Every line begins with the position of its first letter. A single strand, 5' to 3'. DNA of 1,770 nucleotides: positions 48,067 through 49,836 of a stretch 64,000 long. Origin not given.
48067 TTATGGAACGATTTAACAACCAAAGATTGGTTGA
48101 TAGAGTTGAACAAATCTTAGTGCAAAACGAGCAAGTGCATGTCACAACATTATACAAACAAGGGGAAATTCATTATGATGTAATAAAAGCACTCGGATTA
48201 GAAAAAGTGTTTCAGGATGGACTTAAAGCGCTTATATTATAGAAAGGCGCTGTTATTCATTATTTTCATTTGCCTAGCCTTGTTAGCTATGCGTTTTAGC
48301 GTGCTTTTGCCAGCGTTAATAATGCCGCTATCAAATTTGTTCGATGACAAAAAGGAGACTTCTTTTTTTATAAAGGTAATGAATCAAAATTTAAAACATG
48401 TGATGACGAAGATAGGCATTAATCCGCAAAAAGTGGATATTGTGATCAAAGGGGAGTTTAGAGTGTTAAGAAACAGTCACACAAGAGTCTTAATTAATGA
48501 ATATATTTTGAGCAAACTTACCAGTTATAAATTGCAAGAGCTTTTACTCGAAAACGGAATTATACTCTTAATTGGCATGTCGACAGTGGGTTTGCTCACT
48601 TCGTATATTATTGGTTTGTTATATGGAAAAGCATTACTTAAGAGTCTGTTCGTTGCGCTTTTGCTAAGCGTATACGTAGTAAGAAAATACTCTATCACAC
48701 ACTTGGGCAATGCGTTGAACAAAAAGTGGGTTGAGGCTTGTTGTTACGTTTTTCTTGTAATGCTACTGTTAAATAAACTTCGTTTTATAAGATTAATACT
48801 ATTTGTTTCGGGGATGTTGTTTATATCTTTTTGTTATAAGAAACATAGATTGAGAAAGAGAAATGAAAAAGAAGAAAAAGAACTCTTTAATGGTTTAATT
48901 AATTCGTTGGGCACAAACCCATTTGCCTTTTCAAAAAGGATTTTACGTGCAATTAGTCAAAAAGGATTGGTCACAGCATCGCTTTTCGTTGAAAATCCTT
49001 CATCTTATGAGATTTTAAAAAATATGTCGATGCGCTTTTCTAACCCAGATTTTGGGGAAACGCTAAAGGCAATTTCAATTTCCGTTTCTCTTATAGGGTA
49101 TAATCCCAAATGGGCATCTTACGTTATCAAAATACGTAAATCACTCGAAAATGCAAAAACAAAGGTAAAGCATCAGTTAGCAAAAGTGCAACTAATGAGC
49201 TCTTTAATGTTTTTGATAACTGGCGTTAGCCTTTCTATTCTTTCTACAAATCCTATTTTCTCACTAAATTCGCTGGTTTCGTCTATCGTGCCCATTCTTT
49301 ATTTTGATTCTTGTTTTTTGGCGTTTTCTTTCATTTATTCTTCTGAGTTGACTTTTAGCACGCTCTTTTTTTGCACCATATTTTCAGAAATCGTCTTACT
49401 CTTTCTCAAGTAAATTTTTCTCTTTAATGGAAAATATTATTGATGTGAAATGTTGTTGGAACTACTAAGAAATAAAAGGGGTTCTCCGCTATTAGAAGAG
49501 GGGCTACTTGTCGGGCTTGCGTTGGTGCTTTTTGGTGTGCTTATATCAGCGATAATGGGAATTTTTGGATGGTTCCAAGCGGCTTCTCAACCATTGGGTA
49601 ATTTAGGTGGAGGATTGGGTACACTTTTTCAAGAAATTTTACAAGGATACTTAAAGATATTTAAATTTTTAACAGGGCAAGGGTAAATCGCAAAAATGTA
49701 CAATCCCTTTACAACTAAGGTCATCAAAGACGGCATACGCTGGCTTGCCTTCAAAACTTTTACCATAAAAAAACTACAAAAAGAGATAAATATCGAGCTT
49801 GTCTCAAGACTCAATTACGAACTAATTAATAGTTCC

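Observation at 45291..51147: Accessory locus combining a Tad/Epd-like type IV pilus module with a HerA/VirB4-clade ATPase and four pilin-like small proteins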

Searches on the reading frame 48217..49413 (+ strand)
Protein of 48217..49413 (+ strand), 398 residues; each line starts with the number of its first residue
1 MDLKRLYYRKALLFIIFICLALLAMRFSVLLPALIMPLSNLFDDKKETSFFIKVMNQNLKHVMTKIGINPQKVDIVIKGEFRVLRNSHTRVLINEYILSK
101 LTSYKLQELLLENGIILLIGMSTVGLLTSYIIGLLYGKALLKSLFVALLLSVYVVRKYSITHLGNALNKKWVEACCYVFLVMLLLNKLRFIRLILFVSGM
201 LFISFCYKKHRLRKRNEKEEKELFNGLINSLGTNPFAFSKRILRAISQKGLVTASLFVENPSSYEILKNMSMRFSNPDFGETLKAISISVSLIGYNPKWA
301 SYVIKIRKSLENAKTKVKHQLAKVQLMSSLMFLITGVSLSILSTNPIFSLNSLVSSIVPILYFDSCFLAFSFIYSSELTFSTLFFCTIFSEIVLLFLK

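Call 4: search_protein_families(library=pfam, proteins=[window:48217-49413:+], max_evalue=1)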
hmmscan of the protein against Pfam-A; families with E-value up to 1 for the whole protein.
window:48217-49413:+ (398 aa): 2 families
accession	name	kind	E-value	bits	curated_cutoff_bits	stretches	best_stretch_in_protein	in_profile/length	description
PF18971.5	CagA_N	-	0.0068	14.8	27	1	263-355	705-797/876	CagA protein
PF16232.10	DUF4891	-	0.27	12.2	32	1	71-116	33-79/92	Domain of unknown function (DUF4891)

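Call 5: search_protein_families(library=ncbifam, proteins=[window:48217-49413:+], max_evalue=1)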
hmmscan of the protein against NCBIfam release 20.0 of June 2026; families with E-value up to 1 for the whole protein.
window:48217-49413:+ (398 aa): 1 family
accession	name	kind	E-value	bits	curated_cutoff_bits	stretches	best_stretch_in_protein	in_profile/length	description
NF033422.1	onco_T4SS_CagA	equivalog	0.007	14.2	999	1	274-354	712-791/1180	type IV secretion system oncogenic effector CagA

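Call 35: search_solved_structures(query=A2, max_evalue=10, show_alignments=0)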
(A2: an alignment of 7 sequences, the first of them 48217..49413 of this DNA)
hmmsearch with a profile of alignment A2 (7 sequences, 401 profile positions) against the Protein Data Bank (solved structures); distinct sequences matched with E-value up to 10: 3.
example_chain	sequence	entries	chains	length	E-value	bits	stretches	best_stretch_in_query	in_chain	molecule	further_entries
1dd3_A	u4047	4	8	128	0.21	13.7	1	218-269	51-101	50S RIBOSOMAL PROTEIN L7/L12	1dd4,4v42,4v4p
2gut_A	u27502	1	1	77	0.56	12.3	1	42-92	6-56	ARC/MEDIATOR, Positive cofactor 2 glutamine/Q-rich-associated protein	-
4dvz_A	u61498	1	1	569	2.5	10.2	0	282-326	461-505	Cytotoxicity-associated immunodominant antigen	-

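Call 37: find_homologous_proteins(query=window:48217-49413:+, max_evalue=0.001)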
Query window:48217-49413:+ (398 aa): 1 proteins with E <= 0.001 among 8000 candidates.
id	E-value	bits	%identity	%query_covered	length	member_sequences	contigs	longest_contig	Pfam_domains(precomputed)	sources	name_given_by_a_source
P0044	9.5e-245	830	100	100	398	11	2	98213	-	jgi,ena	-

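Call 42: find_homologous_proteins(query=A2, max_evalue=0.001)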
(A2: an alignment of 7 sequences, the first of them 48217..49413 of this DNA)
Query A2 (7 sequences) (398 aa, profile of the alignment): 2 proteins with E <= 0.001 among 8000 candidates.
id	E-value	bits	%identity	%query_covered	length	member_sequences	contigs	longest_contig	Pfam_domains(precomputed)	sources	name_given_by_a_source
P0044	4.5e-157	541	100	100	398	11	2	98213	-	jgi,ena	-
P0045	2.6e-131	456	22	82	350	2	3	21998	-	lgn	-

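Call 49: search_protein_representatives(alignment_id=A3)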
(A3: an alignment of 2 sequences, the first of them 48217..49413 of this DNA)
Query: 2 sequences, 405 profile positions. Proteins with E-value up to 0.001 (for the whole library): 6; up to 1e-10: 6; up to 1e-30: 5. The best 6 are listed.
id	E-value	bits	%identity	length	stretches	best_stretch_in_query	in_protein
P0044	2.6e-215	731.5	-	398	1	1-405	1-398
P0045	3.2e-186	635.7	-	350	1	55-405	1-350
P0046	4.9e-64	233.4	-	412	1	12-400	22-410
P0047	2.5e-42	161.9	-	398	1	23-396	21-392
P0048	4.3e-40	154.5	-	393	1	34-397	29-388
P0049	1.3e-23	100.2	-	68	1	1-55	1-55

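Call 61: predict_structure(alignment_id=A4)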
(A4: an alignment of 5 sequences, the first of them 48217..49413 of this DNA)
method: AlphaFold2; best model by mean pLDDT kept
length: 398 residues; sequences in the alignment: 5
mean_pLDDT: 56.2   pTM: 0.46
mean pLDDT of the five models: 56.2, 49.5, 47.6, 42.0, 38.9
residues with pLDDT >= 90: 0; 70-90: 43; 50-70: 260; < 50: 95
segments of 3 or more residues with pLDDT < 50: 1-6, 44-48, 79-125, 162-169, 345-361, 367-374
pLDDT, mean of each block of 10 residues (from residue 1): 45 65 59 55 48 61 67 59 29 31 37 42 48 55 56 54 44 52 53 64 69 72 75 66 67 57 69 66 69 68 68 61 57 55 48 46 50 52 59 56
secondary structure, 60 per line:
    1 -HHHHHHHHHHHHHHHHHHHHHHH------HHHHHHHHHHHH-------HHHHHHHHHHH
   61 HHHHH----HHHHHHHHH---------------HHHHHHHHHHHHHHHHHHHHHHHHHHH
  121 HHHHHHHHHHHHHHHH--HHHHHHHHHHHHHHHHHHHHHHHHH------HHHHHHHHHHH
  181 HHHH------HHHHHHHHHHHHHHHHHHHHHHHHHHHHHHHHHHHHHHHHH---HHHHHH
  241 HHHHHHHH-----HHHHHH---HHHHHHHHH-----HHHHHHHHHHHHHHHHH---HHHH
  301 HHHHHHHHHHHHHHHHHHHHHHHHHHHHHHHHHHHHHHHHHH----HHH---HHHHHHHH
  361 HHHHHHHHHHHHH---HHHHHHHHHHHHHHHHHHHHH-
elements in order: H2-24 H31-42 H50-65 H70-78 H94-136 H139-163 H170-184 H191-231 H235-248 H254-259 H263-271 H277-293 H297-342 H353-373 H377-397

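Call 64: fold_search(model_id=the predicted structure, library=pdb)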
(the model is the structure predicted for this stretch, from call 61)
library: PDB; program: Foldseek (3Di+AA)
matches with E <= 10: 188; with E <= 0.001: 0
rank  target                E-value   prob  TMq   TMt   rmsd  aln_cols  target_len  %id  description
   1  9xqn_A                6.1e-02  0.30  0.15  0.16  25.2       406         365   14  Cryo-EM structure of apo form of GPR75-bRIL-Fab complex (released 2026-02-04)
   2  9lmo_R                2.9e-01  0.20  0.17  0.18  27.2       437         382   14  Cryo-EM structure of human apo inactive GPR4 (released 2025-07-09)
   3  7wc8                  3.6e-01  0.18  0.16  0.17  26.2       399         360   11  Crystal structure of serotonin 2A receptor in complex with lumateperone (released 2022-01-26)
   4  9d3g_A                3.8e-01  0.18  0.18  0.18  26.9       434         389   10  Cryo-EM structure of CCR6 bound by SQA1 and OXM1 (released 2024-09-11)
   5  7voe                  3.8e-01  0.14  0.15  0.16  24.7       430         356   10  Crystal structure of 5-HT2AR in complex with aripiprazole (released 2021-12-22)
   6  8xvj_R                4.1e-01  0.16  0.17  0.17  26.6       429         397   12  Cryo-EM structure of ETAR bound with Macitentan (released 2024-08-28)
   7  4nc3                  4.1e-01  0.13  0.13  0.15  20.6       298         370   13  Crystal structure of the 5-HT2B receptor solved using serial femtosecond crystallography in lipidic cubic phase. (released 2013-12-18)
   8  8gk7_A                4.5e-01  0.23  0.18  0.14  26.9       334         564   11  MsbA bound to cerastecin C (released 2024-04-24)
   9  7f83_A                4.5e-01  0.08  0.13  0.13  27.1       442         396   14  Crystal Structure of a receptor in Complex with inverse agonist (released 2022-01-19)
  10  9d3e_A                4.7e-01  0.14  0.17  0.19  26.1       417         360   12  Cryo-EM structure of CCR6 bound by SQA1 and OXM2 (released 2024-09-11)
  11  9jg1_R                5.1e-01  0.15  0.18  0.18  28.2       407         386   13  Cryo-EM structure of Adriforant-bound Histamine receptor 4 H4R at inactive state (released 2025-12-03)
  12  4ib4                  5.1e-01  0.12  0.15  0.16  25.0       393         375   11  Crystal structure of the chimeric protein of 5-HT2B-BRIL in complex with ergotamine (released 2013-03-13)
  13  7f83_B                5.4e-01  0.12  0.16  0.17  23.3       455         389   14  Crystal Structure of a receptor in Complex with inverse agonist (released 2022-01-19)
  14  6dry                  7.3e-01  0.14  0.15  0.15  16.2       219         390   12  Structural Determinants of Activation and Biased Agonism at the 5-HT2B Receptor (released 2018-08-29)
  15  9jfu_R                7.3e-01  0.13  0.19  0.20  27.7       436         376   13  Cryo-EM structure of inactive GPR4 with NE52-QQ57 (released 2025-04-23)
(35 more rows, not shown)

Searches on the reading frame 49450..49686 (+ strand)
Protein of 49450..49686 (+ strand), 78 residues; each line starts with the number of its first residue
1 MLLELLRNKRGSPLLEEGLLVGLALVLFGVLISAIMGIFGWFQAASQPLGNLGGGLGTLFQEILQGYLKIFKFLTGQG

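Call 4: search_protein_families(library=pfam, proteins=[window:49450-49686:+], max_evalue=1)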
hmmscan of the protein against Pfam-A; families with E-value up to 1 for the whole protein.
window:49450-49686:+ (78 aa): 0 families

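Call 5: search_protein_families(library=ncbifam, proteins=[window:49450-49686:+], max_evalue=1)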
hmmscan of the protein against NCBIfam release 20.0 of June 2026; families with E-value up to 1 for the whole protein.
window:49450-49686:+ (78 aa): 0 families

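Call 76: search_protein_families(library=pfam, proteins=[window:49450-49686:+], max_evalue=10)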
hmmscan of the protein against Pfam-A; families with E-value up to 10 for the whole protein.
window:49450-49686:+ (78 aa): 0 families

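Call 97: search_solved_structures(query=A6, max_evalue=10, show_alignments=3)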
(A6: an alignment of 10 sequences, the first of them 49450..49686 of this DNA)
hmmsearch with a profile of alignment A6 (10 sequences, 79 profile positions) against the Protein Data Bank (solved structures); distinct sequences matched with E-value up to 10: 2.
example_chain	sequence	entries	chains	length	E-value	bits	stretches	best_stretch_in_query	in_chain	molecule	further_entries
2rci_A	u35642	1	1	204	0.069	16.7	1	27-65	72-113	Type-2Ba cytolytic delta-endotoxin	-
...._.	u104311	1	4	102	0.13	15.8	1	32-77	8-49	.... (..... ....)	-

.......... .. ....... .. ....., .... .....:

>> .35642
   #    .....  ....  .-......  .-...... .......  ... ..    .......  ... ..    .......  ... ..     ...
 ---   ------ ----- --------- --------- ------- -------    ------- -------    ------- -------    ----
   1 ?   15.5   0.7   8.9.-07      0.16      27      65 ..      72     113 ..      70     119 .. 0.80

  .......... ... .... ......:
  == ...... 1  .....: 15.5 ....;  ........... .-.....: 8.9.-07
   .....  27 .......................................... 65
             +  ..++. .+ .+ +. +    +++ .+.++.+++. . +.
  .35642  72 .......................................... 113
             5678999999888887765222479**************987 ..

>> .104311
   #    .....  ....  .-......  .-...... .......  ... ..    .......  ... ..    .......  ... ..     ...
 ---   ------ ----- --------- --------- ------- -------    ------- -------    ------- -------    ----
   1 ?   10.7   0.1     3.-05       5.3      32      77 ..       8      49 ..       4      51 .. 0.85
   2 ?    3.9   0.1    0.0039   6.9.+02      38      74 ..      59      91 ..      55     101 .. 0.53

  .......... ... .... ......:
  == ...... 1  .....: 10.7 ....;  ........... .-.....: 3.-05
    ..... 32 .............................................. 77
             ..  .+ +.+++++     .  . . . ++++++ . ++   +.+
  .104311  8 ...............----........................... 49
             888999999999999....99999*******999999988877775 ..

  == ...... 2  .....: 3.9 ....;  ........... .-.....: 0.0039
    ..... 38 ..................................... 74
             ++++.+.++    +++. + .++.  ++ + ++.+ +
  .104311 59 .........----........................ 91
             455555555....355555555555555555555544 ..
